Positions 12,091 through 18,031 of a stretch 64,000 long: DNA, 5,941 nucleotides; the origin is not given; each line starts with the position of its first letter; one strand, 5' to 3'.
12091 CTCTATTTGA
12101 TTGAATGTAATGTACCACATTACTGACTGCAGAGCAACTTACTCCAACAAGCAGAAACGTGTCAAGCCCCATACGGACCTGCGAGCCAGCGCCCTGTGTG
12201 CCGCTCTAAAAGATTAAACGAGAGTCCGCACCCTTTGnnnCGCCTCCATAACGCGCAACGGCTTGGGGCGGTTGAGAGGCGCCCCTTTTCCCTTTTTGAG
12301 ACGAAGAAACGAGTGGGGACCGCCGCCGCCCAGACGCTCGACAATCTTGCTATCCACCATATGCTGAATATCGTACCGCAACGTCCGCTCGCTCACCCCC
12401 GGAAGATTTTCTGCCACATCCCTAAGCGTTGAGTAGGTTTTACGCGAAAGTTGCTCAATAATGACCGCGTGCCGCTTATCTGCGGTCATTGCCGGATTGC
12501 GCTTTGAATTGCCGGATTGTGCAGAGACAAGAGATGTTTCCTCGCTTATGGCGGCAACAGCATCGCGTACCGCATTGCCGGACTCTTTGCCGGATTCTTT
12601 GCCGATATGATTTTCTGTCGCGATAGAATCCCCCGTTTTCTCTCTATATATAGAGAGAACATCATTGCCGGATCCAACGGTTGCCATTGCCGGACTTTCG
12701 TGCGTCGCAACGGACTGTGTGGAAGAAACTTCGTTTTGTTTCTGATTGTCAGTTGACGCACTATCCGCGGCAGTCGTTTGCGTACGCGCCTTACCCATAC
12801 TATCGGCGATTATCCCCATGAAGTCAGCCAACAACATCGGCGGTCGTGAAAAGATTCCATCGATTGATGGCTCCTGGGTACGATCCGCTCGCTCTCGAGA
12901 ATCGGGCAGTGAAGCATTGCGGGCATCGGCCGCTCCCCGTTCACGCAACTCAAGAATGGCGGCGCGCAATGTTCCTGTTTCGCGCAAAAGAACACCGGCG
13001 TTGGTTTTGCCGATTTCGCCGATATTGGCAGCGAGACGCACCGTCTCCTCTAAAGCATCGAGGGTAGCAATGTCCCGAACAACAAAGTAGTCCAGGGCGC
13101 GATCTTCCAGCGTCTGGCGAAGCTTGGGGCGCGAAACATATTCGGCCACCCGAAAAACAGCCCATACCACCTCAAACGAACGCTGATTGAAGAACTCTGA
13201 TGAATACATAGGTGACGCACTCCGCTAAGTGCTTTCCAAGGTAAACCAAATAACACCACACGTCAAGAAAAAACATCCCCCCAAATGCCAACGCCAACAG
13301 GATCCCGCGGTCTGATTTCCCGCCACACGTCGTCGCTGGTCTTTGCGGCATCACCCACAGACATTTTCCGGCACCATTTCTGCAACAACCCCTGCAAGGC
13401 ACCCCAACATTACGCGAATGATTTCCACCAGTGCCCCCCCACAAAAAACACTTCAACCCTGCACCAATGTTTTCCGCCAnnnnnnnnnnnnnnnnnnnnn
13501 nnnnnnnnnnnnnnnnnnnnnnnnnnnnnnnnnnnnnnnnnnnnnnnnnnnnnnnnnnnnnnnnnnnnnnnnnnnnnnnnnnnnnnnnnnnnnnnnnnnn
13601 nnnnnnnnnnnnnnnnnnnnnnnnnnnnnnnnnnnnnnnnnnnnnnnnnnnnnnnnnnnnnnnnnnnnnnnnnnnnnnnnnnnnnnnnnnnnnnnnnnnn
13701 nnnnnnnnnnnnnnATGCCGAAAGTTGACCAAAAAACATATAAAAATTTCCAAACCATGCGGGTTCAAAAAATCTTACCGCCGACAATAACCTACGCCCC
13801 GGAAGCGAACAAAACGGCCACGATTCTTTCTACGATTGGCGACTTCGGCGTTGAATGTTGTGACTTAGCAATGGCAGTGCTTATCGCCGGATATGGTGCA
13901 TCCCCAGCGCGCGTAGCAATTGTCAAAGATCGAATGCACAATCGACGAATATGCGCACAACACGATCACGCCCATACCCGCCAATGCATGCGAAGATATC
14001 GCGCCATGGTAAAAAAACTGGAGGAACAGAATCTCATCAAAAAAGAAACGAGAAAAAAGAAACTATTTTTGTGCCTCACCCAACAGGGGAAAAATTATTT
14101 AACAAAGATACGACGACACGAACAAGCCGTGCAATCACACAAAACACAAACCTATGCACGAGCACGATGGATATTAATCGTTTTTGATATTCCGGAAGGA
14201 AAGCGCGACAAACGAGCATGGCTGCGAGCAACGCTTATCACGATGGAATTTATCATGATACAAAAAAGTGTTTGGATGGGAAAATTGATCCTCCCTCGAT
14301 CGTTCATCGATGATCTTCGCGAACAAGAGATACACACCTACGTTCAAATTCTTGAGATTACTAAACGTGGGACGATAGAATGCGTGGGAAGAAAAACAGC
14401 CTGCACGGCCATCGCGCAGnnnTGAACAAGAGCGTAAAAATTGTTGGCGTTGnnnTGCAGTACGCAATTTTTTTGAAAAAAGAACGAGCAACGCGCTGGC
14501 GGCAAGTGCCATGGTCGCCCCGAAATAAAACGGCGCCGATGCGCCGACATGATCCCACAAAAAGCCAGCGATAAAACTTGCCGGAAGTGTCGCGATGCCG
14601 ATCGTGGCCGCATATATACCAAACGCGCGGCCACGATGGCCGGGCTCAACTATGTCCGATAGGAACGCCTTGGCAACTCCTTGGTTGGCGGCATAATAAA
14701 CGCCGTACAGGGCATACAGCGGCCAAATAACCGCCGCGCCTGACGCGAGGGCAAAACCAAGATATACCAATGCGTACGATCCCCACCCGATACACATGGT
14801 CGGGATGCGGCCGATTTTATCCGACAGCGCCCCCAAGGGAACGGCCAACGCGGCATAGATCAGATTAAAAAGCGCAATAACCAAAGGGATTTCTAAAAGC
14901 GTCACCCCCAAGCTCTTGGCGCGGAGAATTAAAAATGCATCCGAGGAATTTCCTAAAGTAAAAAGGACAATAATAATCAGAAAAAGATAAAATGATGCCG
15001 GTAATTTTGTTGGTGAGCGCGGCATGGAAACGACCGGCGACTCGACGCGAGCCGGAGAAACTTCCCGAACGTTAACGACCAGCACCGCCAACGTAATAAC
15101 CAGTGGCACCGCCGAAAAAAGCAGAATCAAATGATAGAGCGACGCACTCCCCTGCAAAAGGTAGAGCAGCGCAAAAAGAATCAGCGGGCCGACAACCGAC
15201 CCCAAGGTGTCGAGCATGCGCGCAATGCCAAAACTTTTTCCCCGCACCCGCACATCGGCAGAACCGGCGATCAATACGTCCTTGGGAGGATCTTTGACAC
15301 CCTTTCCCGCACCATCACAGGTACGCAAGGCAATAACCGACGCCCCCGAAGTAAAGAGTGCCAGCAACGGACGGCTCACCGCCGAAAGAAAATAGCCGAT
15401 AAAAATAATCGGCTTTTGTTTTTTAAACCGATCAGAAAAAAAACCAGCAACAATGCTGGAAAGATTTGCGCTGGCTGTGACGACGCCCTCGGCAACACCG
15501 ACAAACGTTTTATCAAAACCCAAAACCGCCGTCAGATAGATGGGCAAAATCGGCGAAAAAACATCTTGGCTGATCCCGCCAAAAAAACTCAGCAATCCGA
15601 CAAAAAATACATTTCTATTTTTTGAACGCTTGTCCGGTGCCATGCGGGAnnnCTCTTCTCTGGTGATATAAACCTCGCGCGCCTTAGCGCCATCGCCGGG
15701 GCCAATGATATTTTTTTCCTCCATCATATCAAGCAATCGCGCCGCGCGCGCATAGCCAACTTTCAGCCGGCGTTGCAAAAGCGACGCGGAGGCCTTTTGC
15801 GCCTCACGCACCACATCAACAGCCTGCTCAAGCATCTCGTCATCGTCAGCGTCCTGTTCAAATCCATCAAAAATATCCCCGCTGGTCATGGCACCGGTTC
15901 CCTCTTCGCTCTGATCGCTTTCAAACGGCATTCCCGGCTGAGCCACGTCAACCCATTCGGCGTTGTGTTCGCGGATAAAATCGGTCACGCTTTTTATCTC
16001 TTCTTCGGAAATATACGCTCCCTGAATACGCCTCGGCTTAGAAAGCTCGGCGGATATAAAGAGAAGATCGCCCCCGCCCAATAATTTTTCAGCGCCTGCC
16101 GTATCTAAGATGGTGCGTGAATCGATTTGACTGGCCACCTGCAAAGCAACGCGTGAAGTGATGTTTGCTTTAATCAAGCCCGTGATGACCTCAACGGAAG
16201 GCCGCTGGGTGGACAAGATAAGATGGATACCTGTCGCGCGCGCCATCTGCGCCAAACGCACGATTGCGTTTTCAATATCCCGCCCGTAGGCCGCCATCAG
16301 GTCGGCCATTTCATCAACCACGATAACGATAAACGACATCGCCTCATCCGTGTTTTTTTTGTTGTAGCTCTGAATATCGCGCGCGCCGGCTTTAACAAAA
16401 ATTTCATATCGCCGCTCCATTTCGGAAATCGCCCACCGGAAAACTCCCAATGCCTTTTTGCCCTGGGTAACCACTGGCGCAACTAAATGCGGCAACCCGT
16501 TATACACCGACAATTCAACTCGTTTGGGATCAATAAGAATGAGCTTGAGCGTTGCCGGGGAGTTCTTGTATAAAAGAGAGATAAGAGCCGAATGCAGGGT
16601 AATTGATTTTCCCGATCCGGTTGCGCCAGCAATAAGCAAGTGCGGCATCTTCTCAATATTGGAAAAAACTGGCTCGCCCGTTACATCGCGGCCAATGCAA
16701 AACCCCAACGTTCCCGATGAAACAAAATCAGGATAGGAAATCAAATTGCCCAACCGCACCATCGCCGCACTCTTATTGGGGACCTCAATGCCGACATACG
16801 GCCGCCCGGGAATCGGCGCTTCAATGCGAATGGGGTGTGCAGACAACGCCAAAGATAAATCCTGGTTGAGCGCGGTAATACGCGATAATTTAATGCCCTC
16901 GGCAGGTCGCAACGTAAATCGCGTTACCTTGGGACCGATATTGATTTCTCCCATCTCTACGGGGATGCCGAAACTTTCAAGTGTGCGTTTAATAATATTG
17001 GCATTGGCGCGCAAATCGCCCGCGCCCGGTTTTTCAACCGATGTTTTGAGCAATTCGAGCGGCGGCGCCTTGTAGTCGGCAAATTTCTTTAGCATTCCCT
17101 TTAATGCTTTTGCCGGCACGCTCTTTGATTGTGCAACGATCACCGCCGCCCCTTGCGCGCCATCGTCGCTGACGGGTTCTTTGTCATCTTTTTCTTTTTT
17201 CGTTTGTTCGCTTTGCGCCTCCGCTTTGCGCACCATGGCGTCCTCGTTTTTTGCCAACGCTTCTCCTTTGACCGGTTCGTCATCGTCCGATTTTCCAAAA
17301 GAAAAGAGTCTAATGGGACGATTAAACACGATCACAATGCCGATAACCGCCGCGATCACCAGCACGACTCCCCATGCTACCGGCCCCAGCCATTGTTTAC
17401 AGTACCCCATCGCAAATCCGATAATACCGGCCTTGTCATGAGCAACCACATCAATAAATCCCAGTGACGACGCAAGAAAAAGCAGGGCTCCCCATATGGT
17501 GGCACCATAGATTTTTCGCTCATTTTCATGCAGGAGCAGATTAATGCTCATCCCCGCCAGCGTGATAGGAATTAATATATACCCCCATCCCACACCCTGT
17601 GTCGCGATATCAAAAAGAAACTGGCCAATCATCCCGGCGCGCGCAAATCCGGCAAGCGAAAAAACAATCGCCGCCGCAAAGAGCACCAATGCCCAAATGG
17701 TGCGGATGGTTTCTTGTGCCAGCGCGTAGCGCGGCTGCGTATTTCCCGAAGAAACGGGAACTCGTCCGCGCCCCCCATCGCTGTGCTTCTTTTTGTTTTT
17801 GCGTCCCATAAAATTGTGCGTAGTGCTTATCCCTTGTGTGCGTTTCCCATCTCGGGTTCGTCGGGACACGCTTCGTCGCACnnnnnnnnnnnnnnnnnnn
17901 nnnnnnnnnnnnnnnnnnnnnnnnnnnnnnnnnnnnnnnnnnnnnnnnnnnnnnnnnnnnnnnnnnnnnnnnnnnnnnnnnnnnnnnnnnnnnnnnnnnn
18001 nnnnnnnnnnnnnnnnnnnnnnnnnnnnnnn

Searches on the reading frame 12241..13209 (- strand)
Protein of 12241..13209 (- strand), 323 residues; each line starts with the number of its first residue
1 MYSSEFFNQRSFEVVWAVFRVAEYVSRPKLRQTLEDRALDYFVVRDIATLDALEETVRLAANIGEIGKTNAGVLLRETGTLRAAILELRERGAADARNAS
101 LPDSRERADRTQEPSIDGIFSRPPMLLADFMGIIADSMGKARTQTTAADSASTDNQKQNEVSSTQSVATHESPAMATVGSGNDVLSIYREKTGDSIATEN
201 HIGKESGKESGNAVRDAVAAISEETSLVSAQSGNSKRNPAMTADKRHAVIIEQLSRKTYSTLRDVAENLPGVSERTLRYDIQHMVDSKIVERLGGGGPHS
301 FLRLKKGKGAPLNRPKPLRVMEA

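Call 15: search_protein_families(library=pfam, proteins=[window:12241-13209:-], max_evalue=0.0001)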
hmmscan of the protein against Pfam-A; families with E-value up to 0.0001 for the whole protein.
window:12241-13209:- (323 aa): 1 family
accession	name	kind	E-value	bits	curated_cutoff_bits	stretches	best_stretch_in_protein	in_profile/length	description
PF08220.18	HTH_DeoR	-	2.1e-05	24.6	21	1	246-296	1-50/57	DeoR-like helix-turn-helix domain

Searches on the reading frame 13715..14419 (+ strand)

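Call 15: search_protein_families(library=pfam, proteins=[window:13715-14419:+], max_evalue=0.0001)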
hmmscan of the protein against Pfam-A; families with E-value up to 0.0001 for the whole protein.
window:13715-14419:+ (235 aa): 2 families
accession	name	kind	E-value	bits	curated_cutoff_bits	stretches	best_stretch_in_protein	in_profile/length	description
PF20803.2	PaaX_M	-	3.6e-12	46.7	24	1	151-220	7-76/83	PaaX protein central Cas2-like domain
PF09827.14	CRISPR_Cas2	-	3.1e-06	27.7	23.8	1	152-191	2-38/74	CRISPR associated protein Cas2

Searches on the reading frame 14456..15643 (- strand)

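Call 53: search_protein_families(library=pfam, proteins=[window:14456-15643:-], max_evalue=0.001)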
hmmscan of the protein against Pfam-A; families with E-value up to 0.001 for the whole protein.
window:14456-15643:- (396 aa): 2 families
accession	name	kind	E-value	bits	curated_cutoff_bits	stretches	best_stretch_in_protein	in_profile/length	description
PF07690.21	MFS_1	-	6.9e-39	134.2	33.4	2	16-231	2-217/347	Major Facilitator Superfamily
PF12832.13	MFS_1_like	-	1.3e-10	41.3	25.2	1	20-373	11-372/373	MFS_1 like family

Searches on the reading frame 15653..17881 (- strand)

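Call 44: search_protein_families(library=pfam, proteins=[window:15653-17881:-], max_evalue=0.00001)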
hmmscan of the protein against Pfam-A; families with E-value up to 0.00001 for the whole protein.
window:15653-17881:- (743 aa): 3 families
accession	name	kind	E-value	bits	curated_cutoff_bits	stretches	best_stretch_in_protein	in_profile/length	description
PF01580.24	FtsK_SpoIIIE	-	9.5e-53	179.3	24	1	391-563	17-221/221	FtsK/SpoIIIE family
PF17854.6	FtsK_alpha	-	3.1e-27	95.2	22.9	1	273-369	2-101/101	FtsK alpha domain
PF09397.16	FtsK_gamma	-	3.6e-26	91.1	30.6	1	679-740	2-63/63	Ftsk gamma domain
